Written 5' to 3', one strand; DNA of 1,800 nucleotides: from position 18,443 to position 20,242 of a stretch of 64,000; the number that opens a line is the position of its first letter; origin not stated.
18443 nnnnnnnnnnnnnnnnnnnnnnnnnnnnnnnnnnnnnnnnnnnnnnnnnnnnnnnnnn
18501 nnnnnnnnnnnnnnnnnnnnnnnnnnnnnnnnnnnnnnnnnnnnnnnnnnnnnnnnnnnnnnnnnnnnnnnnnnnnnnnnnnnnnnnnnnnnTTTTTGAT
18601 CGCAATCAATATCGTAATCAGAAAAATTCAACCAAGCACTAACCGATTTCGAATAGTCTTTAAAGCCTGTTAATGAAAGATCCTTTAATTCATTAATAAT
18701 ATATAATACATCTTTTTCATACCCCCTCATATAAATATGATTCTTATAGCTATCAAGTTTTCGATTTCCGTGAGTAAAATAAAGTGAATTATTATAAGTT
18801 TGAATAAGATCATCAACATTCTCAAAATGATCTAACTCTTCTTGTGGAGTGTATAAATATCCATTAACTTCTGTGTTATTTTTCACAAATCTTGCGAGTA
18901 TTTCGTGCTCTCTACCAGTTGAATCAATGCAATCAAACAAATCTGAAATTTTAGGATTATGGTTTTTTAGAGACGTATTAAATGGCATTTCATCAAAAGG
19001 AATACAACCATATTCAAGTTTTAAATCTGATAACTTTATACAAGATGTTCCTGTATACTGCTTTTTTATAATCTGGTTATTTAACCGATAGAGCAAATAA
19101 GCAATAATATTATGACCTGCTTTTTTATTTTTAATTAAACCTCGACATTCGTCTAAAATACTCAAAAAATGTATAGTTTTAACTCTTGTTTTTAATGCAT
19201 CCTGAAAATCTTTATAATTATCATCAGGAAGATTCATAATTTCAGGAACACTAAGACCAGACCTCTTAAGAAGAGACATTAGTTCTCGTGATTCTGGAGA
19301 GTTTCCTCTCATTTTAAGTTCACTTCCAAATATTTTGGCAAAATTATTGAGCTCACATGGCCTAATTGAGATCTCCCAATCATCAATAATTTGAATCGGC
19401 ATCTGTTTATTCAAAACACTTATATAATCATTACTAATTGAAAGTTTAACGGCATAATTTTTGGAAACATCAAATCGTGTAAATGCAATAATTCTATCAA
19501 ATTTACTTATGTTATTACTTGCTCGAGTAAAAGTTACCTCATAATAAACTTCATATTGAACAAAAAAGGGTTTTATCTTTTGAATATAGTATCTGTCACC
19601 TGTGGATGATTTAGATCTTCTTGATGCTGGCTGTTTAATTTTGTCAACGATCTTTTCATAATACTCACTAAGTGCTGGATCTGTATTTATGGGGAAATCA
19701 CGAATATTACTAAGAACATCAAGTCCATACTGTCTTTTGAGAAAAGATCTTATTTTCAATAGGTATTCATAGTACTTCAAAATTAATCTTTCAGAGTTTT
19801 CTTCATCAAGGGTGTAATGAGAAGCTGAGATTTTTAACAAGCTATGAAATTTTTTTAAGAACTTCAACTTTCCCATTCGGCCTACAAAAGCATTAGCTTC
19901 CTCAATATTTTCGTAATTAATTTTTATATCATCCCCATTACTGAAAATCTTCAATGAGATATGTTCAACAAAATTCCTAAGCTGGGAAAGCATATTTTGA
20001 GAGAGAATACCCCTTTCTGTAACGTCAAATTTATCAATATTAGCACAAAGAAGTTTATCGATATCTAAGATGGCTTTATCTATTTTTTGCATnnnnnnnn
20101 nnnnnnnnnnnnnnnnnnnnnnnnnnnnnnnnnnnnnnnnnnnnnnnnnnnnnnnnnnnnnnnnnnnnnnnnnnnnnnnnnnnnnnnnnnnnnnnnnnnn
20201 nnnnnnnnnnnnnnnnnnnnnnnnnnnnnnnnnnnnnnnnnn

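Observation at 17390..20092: Single-gene cargo: HEPN-like Rx4H motif fused to an SF1B helicase, a candidate one-protein defence or abortive-infection module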

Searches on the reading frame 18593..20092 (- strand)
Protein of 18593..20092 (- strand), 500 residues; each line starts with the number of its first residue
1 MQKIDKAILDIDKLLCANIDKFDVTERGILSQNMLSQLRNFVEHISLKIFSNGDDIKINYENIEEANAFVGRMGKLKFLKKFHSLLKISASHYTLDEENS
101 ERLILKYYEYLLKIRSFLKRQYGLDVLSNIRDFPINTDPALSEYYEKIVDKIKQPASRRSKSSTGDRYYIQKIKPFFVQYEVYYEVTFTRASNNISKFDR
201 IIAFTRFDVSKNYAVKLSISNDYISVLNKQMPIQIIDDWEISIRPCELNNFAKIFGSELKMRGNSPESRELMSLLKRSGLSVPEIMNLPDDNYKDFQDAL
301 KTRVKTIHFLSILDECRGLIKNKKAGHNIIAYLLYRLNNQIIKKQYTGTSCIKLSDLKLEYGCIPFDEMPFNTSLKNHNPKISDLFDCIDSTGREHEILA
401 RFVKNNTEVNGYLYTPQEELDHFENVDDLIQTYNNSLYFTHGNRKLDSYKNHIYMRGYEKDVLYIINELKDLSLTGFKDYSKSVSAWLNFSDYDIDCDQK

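Call 15: search_solved_structures(query=window:18593-20092:-, max_evalue=10)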
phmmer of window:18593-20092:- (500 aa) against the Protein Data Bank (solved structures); distinct sequences matched with E-value up to 10: 2.
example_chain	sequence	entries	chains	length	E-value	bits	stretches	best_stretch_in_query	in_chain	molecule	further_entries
8oyx_A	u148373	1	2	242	0.24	13.4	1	41-155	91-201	De novo designed soluble GPCR-like protein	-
3hgm_A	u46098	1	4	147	2.3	10.2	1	274-336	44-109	Universal Stress Protein TeaD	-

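Call 16: search_protein_families(library=pfam, proteins=[window:18593-20092:-], max_evalue=10)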
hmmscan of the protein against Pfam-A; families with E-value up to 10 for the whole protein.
window:18593-20092:- (500 aa): 1 family
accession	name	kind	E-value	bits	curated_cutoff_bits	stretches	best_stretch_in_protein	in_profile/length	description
PF04033.18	DUF365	-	0.029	15.2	25.9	1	418-472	21-75/96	Domain of unknown function (DUF365)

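Call 24: search_protein_representatives(protein=window:18593-20092:-)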
Query: 500 residues. Proteins with E-value up to 0.001 (for the whole library): 942; up to 1e-10: 642; up to 1e-30: 342. The best 150 are listed.
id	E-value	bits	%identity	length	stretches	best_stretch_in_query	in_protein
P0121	2.0e-187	640.3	57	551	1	1-500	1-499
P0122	5.4e-140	483.9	49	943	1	3-500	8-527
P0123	5.5e-140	483.9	48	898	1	6-496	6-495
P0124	1.4e-134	466.1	49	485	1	36-500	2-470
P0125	1.0e-131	456.5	44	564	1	2-500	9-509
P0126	1.3e-131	456.3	46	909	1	4-496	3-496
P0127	2.0e-129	449.0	45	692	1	4-500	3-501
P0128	4.0e-125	434.8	46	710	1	4-500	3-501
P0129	2.7e-119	415.6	57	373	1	1-357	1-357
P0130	3.1e-118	412.1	41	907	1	8-497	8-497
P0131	4.2e-118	411.7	40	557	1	11-496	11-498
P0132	4.7e-118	411.5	43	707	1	15-496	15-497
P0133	1.1e-117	410.3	40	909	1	1-500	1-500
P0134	4.3e-117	408.3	41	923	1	3-497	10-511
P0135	4.6e-117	408.3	42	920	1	4-500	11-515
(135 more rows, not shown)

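Call 27: predict_structure(alignment_id=A1)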
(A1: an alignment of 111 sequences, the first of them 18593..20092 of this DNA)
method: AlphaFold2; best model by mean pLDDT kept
length: 500 residues; sequences in the alignment: 111
mean_pLDDT: 84.2   pTM: 0.79
mean pLDDT of the five models: 84.2, 83.5, 82.6, 82.0, 82.0
residues with pLDDT >= 90: 183; 70-90: 255; 50-70: 54; < 50: 8
segments of 3 or more residues with pLDDT < 50: 497-500
pLDDT, mean of each block of 10 residues (from residue 1): 87 88 58 81 93 85 88 83 76 54 84 94 91 82 92 89 81 91 94 77 93 92 90 94 91 87 79 89 88 87 79 93 90 91 88 87 68 80 81 87 84 87 87 89 90 93 86 70 68 54
secondary structure, 60 per line:
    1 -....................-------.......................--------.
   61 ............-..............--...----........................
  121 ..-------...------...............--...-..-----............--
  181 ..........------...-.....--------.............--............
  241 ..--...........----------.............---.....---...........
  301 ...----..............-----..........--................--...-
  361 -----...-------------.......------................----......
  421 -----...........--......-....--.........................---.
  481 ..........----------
elements in order: H2-21 H29-51 H60-72 H74-87 H97-122 H139-153 E167-178 E181-190 E201-205 E214-226 E229-242 H245-255 H266-278 H282-286 H290-303 H308-321 H327-336 H339-345 E346-351 E357-359 H382-388 H395-410 H417-420 H426-436 H439-444 E446-449 E452-455 H456-476 H480-490

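Call 32: fold_search(model_id=the predicted structure, library=pdb)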
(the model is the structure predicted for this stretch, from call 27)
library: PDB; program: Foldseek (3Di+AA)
matches with E <= 10: 382; with E <= 0.001: 0
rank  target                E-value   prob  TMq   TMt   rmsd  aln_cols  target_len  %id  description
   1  8b9a_2                4.4e-02  0.28  0.13  0.12  16.8       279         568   14  S. cerevisiae replisome + Ctf4, bound by pol alpha primase. Complex engaged with a fork DNA substrate containing a 60  (released 2023-08-09)
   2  8w0g_6                1.4e-01  0.20  0.12  0.11  14.7       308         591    9  Cryo-EM structure of a human MCM2-7 dimer (released 2024-10-02)
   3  9dei_I                2.1e-01  0.35  0.12  0.26  18.4       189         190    8  Trypanosoma brucei mitochondrial RNA-editing catalytic complex 1, U-deletion (RECC1) (released 2026-01-21)
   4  1cqx_A                2.4e-01  0.11  0.09  0.11  19.0       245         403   13  Crystal structure of the flavohemoglobin from Alcaligenes eutrophus at 1.75 A resolution (released 1999-08-31)
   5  8ouw_7                2.8e-01  0.13  0.12  0.10  17.1       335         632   10  Cryo-EM structure of CMG helicase bound to TIM-1/TIPN-1 and homodimeric DNSN-1 on fork DNA (Caenorhabditis elegans) (released 2023-08-16)
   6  8s0a_7                2.8e-01  0.12  0.12  0.11  19.6       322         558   10  H. sapiens MCM2-7 hexamer bound to double stranded DNA (released 2024-10-02)
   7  7yny_A                2.9e-01  0.95  0.10  0.15   4.8        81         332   17  Crystal structure of baculovirus LEF-3 from Helicoverpa armigera nucleopolyhedrovirus (released 2023-01-25)
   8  7yny_C                3.1e-01  0.92  0.10  0.15   5.0        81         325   17  Crystal structure of baculovirus LEF-3 from Helicoverpa armigera nucleopolyhedrovirus (released 2023-01-25)
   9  6bhw_E                3.1e-01  0.38  0.11  0.33   6.6       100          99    7  B. subtilis SsbA (released 2018-12-19)
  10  8w0e_7                3.2e-01  0.10  0.12  0.10  18.9       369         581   10  Cryo-EM structure of a human MCM2-7 single hexamer on dsDNA (released 2024-10-02)
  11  6yr8_B                3.4e-01  0.20  0.06  0.24  13.3       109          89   11  Affimer K6 - KRAS protein complex (released 2020-07-08)
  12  7yny_H                3.6e-01  0.95  0.11  0.16   4.6        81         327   14  Crystal structure of baculovirus LEF-3 from Helicoverpa armigera nucleopolyhedrovirus (released 2023-01-25)
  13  2lnj_MODEL_1_A        3.8e-01  0.30  0.07  0.17  11.3       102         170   12  Solution Structure of Cyanobacterial PsbP (CyanoP) from Synechocystis sp. PCC 6803 (released 2012-06-06)
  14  2pma_A                4.1e-01  0.38  0.08  0.24   7.5        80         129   14  Structural Genomics, the crystal structure of a protein Lpg0085 with unknown function (DUF785) from Legionella pneumop (released 2007-05-22)
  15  1x3f_B                4.3e-01  0.30  0.11  0.37   9.2       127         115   11  Crystal structure of the single-stranded DNA-binding protein from Mycobacterium SMEGMATIS (released 2005-08-15)
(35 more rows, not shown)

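Call 74: search_protein_families(library=phrogs, proteins=[window:18593-20092:-], max_evalue=0.001)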
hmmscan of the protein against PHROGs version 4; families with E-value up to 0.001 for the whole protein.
window:18593-20092:- (500 aa): 1 family
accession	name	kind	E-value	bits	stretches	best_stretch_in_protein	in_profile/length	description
phrog_325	-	DNA, RNA and nucleotide metabolism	9.9e-26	91.3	1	2-499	64-475/986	Dda-like helicase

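Call 75: search_dna_similar(query=window:18593-20092:-, collection=phages, mode=protein, max_evalue=0.001, max_rows=15)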
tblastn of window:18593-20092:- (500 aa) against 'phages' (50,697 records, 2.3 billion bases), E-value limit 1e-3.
Records with a match: 2; places in all: 2; records where one place covers at least 80% of the query: 2.
Best place of each record, by identity: <60% 2.
By first word of the organism name: Erysipelothrix 1; Terrisporobacter 1.
By host as written in the record: Erysipelothrix rhusiopathiae ZJ 1; Terrisporobacter petrolearius DSL 1.
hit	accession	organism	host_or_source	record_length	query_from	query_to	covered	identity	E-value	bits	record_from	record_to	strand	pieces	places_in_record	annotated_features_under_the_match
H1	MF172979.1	Erysipelothrix phage phi1605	Erysipelothrix rhusiopathiae ZJ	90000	1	500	100%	41.7%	1e-102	343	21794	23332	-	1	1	RecD-like DNA helicase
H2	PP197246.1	Terrisporobacter phage TPDSL_ph1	Terrisporobacter petrolearius DSL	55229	1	500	100%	40.2%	1e-103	345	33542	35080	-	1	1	Dda-like helicase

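Call 76: get_annotated_region(hit=H1, flank=9000)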
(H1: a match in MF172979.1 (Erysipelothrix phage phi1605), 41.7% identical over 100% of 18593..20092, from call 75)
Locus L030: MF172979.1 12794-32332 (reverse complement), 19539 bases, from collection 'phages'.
description: Erysipelothrix phage phi1605, complete genome.
organism: Erysipelothrix phage phi1605 (NCBI taxid 2006938)
taxonomy: Viruses; Duplodnaviria; Heunggongvirae; Uroviricota; Caudoviricetes
host: Erysipelothrix rhusiopathiae ZJ; source: swine; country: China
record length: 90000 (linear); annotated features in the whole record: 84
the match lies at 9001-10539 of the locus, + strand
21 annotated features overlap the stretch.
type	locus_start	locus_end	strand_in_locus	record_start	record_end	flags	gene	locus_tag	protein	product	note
CDS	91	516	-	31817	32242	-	-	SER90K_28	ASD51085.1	hypothetical protein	-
CDS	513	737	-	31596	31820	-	-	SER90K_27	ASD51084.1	hypothetical protein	-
CDS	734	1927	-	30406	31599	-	-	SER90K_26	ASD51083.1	DNA helicase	HepA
CDS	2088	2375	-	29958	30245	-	-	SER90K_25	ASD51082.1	hypothetical protein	orf2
CDS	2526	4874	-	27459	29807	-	-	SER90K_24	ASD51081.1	DNA primase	orf1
CDS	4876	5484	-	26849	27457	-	-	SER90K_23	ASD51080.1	hypothetical protein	-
CDS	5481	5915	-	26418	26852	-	-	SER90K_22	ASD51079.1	hypothetical protein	-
CDS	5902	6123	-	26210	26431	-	-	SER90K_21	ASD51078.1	hypothetical protein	-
CDS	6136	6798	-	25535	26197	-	rha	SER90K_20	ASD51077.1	rha protein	rha protein, phage phi-80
CDS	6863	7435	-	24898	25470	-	-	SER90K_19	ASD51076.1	hypothetical protein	-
CDS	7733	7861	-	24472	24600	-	-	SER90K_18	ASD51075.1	hypothetical protein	-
CDS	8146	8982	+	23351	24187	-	-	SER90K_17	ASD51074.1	hypothetical protein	-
CDS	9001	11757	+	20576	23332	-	-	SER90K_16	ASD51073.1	RecD-like DNA helicase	recD-like DNA helicase YrrC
CDS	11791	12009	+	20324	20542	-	-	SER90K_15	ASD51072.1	hypothetical protein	-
CDS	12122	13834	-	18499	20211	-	resIIs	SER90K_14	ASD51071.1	type IIs restriction endonuclease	-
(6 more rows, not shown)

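Call 77: get_annotated_region(hit=H2, flank=9000)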
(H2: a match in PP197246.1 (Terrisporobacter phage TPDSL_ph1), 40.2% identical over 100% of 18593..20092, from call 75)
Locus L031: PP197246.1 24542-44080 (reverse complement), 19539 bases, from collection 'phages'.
description: Terrisporobacter phage TPDSL_ph1, complete genome.
organism: Terrisporobacter phage TPDSL_ph1 (NCBI taxid 3141806)
taxonomy: Viruses
host: Terrisporobacter petrolearius DSL; source: culture supernatant; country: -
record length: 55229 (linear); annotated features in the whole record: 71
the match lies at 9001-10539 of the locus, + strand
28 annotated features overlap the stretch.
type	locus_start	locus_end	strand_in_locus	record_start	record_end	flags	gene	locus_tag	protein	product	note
CDS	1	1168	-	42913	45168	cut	-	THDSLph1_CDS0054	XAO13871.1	DNA helicase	-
CDS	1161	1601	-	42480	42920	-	-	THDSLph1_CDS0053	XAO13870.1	nucleoside 2-deoxyribosyltransferase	-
CDS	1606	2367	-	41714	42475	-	-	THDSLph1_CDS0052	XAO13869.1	anti-repressor Ant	-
CDS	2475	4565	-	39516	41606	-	-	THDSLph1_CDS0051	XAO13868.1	DNA polymerase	-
CDS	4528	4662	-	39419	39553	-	-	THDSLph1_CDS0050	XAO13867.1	hypothetical protein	-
CDS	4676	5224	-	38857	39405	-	-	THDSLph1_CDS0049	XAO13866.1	ssDNA binding and annealing protein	Gp2.5-like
CDS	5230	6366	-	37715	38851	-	-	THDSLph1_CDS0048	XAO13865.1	exonuclease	-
CDS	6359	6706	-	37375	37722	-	-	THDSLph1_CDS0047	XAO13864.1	hypothetical protein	-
CDS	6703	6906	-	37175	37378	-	-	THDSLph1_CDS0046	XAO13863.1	hypothetical protein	-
CDS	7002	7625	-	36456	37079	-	-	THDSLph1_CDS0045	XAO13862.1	RNA polymerase sigma factor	-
CDS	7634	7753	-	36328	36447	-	-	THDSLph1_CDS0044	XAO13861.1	hypothetical protein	-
CDS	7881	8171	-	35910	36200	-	-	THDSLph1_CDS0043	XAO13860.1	hypothetical protein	-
CDS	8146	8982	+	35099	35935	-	-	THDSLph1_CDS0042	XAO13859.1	hypothetical protein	-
CDS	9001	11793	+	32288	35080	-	-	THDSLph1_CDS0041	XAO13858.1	Dda-like helicase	-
CDS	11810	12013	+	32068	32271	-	-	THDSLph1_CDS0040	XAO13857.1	transcriptional repressor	-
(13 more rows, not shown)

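Call 79: fold_search(model_id=the predicted structure, library=viral)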
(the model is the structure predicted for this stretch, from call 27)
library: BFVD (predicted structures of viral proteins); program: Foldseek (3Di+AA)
matches with E <= 10: 634; with E <= 0.001: 0
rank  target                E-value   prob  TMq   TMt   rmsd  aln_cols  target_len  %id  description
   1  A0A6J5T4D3            1.4e-02  0.66  0.12  0.15  15.9       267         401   10  Uncharacterized protein [uncultured Caudovirales phage]
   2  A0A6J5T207            1.5e-02  0.72  0.11  0.22  15.9       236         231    9  Uncharacterized protein [uncultured Caudovirales phage]
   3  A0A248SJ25            1.8e-02  0.41  0.11  0.13  20.3       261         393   11  (no name in the UniProt tables at hand)
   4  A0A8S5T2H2            2.7e-02  0.38  0.12  0.15  14.1       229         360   13  Uncharacterized protein [Myoviridae sp. ctqfO1]
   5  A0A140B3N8            3.2e-02  0.38  0.11  0.13  17.1       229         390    8  (no name in the UniProt tables at hand)
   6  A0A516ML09            4.0e-02  0.57  0.12  0.26  16.1       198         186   12  (no name in the UniProt tables at hand)
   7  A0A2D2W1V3            4.2e-02  0.41  0.11  0.19  17.9       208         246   10  (no name in the UniProt tables at hand)
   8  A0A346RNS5            4.4e-02  0.99  0.12  0.13   9.1       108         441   17  Lef-3 [Cryptophlebia peltastica nucleopolyhedrovirus]
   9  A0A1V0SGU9            4.7e-02  0.10  0.11  0.10  26.6       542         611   12  Peptidase [Hokovirus HKV1]
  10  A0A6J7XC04            6.6e-02  0.94  0.13  0.28  13.9       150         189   14  Uncharacterized protein [uncultured Caudovirales phage]
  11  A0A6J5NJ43            6.6e-02  0.80  0.12  0.24  16.5       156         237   15  Uncharacterized protein [uncultured Caudovirales phage]
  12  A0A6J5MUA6            7.2e-02  0.60  0.13  0.29  17.2       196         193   13  Uncharacterized protein [uncultured Caudovirales phage]
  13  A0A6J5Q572            9.2e-02  0.21  0.10  0.17  16.5       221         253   11  Uncharacterized protein [uncultured Caudovirales phage]
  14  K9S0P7                9.7e-02  0.99  0.13  0.18   4.0        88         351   10  (no name in the UniProt tables at hand)
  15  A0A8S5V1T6            9.7e-02  0.98  0.13  0.34   4.3        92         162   14  Single-stranded DNA-binding protein-stranded DNA binding protein (SSB).9A [Myoviridae sp. ctJ2i1]
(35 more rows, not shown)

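Call 90: search_dna_similar(query=window:18593-20092:-, collection=plasmids, mode=protein, max_evalue=0.00001, max_rows=20)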
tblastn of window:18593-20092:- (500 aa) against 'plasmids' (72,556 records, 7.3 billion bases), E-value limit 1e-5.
Records with a match: 5; places in all: 5; records where one place covers at least 80% of the query: 4.
Best place of each record, by identity: <60% 5.
By first word of the organism name: Sporosarcina 1; Phocaeicola 1; Lactiplantibacillus 1; Rhodococcus 1; Arthrobacter 1.
By predicted mobility (MOB-suite, as given by PLSDB): non-mobilizable 2; mobilizable 2; conjugative 1.
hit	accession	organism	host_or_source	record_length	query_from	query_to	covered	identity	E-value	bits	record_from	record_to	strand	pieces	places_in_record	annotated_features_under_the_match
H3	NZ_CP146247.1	Sporosarcina psychrophila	cell culture,Middle part of the water ...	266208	3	500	100%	46.3%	1e-127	417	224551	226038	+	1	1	AAA family ATPase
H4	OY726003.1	Phocaeicola massiliensis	-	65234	1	500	100%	44.7%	9e-118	388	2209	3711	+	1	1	record has no annotation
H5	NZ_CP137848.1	Lactiplantibacillus plantarum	-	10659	2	500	100%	38.8%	1e-97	330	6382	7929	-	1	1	ATP-dependent RecD-like DNA helicase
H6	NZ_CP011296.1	Rhodococcus erythropolis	pure culture,soil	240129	1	500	100%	38.6%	1e-95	324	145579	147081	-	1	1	ATP-dependent RecD-like DNA helicase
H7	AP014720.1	Arthrobacter sp. Hiyo8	-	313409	134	500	73%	38.6%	5e-81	282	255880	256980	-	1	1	conserved hypothetical protein (x2)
